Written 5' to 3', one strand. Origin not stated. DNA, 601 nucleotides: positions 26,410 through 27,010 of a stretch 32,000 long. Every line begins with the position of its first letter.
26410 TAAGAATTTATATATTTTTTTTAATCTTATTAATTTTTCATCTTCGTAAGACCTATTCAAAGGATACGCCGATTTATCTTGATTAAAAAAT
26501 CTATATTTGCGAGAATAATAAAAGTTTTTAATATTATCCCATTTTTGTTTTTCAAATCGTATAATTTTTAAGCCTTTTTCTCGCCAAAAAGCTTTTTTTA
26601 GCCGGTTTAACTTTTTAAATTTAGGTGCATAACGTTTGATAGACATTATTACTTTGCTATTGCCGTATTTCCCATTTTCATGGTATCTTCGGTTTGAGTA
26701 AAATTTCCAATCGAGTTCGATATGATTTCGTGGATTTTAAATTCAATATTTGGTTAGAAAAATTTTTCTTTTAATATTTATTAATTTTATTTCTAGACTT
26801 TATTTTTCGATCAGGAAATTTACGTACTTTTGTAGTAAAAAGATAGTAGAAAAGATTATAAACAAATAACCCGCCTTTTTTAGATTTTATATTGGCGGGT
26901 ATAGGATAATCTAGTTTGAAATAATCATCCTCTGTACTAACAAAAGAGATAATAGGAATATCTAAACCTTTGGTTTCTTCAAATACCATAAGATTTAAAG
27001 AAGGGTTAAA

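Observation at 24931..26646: rps4 is spread over two in-frame ORFs separated by a single TAA codon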

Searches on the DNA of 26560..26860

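Call 71: search_rna_families(source=window, start=26560, end=26860, threshold=evalue, max_evalue=1, show_alignments=1)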
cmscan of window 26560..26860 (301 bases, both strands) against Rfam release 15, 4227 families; matches with E-value up to 1: 2.
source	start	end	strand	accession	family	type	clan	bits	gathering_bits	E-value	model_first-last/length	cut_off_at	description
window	26659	26764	-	RF02547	mtPerm-5S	Gene; rRNA;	CL00113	28.6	39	0.0037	1-106/106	no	Permuted mitochondrial genome encoded 5S rRNA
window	26781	26814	-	RF03002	lysM-Prevotella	Cis-reg;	-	20.6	66.6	0.71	1-66/66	no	lysM-Prevotella RNA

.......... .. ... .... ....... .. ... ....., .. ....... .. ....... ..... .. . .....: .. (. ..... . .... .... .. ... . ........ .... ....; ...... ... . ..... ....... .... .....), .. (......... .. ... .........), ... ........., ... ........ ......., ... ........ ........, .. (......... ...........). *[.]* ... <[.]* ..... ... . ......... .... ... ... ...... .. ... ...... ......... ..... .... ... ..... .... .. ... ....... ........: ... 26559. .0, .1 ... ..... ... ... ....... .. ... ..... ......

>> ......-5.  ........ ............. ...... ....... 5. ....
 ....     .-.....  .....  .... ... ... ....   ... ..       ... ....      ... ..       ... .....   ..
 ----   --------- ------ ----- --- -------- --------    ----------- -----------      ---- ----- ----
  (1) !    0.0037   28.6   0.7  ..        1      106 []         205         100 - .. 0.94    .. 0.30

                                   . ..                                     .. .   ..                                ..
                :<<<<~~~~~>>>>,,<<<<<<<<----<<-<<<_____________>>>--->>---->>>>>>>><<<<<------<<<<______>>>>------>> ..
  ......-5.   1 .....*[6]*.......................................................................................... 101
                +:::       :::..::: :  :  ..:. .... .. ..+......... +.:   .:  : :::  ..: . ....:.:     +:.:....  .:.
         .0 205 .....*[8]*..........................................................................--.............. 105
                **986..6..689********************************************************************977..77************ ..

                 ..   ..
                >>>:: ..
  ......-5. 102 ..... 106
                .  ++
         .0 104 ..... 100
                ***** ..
